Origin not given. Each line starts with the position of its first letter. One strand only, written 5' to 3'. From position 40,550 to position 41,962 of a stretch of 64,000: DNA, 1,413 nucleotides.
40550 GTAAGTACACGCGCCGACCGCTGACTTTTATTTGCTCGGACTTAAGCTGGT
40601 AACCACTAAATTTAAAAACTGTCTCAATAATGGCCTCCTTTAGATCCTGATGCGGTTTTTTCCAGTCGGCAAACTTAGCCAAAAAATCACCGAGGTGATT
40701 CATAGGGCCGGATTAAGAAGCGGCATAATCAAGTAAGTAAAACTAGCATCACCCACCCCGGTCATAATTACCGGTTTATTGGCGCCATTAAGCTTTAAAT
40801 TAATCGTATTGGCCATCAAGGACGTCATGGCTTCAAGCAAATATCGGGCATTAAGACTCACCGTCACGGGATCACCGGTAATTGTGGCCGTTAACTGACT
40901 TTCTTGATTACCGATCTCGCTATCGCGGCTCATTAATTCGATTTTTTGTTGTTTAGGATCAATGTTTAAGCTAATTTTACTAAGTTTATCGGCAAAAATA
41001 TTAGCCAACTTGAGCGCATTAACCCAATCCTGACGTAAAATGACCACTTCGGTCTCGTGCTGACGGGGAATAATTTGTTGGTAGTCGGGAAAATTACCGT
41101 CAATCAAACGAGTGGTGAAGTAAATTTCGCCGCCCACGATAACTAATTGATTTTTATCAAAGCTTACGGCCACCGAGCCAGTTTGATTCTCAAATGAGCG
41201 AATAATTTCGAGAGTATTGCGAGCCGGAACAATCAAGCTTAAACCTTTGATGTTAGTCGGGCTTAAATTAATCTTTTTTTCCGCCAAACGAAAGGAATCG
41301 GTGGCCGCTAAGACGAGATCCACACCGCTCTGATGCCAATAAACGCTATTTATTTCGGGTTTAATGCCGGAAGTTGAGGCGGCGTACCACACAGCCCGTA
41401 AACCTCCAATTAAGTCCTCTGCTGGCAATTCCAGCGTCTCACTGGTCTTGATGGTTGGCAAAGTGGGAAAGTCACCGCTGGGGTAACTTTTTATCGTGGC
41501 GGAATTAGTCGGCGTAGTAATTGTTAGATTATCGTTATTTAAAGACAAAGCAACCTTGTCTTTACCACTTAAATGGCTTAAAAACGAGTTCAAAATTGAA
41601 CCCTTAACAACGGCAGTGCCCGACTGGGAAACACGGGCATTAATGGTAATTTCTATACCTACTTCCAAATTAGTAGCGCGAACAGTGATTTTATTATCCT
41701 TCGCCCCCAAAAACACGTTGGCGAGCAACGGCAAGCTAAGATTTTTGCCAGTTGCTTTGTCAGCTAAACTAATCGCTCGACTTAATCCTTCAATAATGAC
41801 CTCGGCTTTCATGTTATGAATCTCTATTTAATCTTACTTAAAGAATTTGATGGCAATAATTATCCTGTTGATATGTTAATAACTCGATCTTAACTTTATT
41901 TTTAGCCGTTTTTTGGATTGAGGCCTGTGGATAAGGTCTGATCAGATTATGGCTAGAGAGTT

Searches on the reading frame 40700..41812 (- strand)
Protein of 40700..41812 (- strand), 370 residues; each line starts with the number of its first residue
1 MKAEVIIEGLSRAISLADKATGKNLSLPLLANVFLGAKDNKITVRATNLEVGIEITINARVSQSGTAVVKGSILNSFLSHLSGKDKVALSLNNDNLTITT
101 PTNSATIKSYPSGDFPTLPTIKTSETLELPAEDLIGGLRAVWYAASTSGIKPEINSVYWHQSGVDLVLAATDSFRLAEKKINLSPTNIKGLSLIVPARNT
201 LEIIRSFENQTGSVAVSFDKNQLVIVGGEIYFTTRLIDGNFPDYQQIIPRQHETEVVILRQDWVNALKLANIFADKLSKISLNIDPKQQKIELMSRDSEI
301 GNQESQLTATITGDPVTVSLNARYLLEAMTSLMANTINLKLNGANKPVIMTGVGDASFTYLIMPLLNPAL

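Call 9: search_protein_families(library=pfam, proteins=[window:40700-41812:-], max_evalue=0.01)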
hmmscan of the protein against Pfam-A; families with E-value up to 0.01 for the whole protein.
window:40700-41812:- (370 aa): 3 families
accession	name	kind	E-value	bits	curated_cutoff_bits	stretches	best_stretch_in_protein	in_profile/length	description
PF00712.24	DNA_pol3_beta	-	4.7e-27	95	24.4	3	8-119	8-120/120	DNA polymerase III beta subunit, N-terminal domain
PF02768.20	DNA_pol3_beta_3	-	9.4e-24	84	27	1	246-365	2-120/121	DNA polymerase III beta subunit, C-terminal domain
PF02767.21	DNA_pol3_beta_2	-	3.3e-21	76.1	27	1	129-243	2-116/116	DNA polymerase III beta subunit, central domain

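Call 36: find_homologous_proteins(query=window:40700-41812:-, max_evalue=1e-40)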
Query window:40700-41812:- (370 aa): 3871 proteins with E <= 1e-40 among 8000 candidates; the best 120 are listed.
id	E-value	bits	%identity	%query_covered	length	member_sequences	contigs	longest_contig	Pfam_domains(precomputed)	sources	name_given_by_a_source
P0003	2.5e-232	788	100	100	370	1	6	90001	PF00712.25,PF02768.21,PF02767.22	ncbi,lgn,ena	ncbi:MAG: DNA polymerase III subunit beta [Patescibacteria group bacterium]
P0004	6.9e-104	365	47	99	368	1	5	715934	PF00712.25,PF02768.21,PF02767.22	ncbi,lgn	-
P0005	6.8e-103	362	45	99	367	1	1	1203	PF00712.25,PF02768.21,PF02767.22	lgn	-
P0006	2.4e-102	360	48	99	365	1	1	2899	PF00712.25,PF02768.21,PF02767.22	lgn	-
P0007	9.7e-101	355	47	99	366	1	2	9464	PF00712.25,PF02768.21,PF02767.22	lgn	-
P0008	2.4e-100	354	45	99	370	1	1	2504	PF00712.25,PF02768.21,PF02767.22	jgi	jgi:DNA polymerase-3 subunit beta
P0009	2.5e-100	354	44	99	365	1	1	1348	PF00712.25,PF02768.21,PF02767.22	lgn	-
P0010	3.0e-100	354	45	99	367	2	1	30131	PF00712.25,PF02768.21,PF02767.22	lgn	-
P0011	8.9e-100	352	46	99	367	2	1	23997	PF00712.25,PF02768.21,PF02767.22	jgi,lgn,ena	-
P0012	9.6e-100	352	44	99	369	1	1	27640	PF00712.25,PF02768.21,PF02767.22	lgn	-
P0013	2.3e-99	351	46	99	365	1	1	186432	PF00712.25,PF02768.21,PF02767.22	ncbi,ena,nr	ncbi:DNA polymerase III subunit beta [Candidatus Wolfebacteria bacterium]|nr:MAG: DNA polymerase III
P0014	2.6e-99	350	49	99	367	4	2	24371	PF00712.25,PF02768.21,PF02767.22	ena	-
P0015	3.4e-99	350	45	99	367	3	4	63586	PF00712.25,PF02768.21,PF02767.22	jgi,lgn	jgi:DNA polymerase-3 subunit beta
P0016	8.8e-99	349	43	99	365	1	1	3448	PF00712.25,PF02768.21,PF02767.22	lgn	-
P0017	2.0e-98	348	45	99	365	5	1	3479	PF00712.25,PF02768.21,PF02767.22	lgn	-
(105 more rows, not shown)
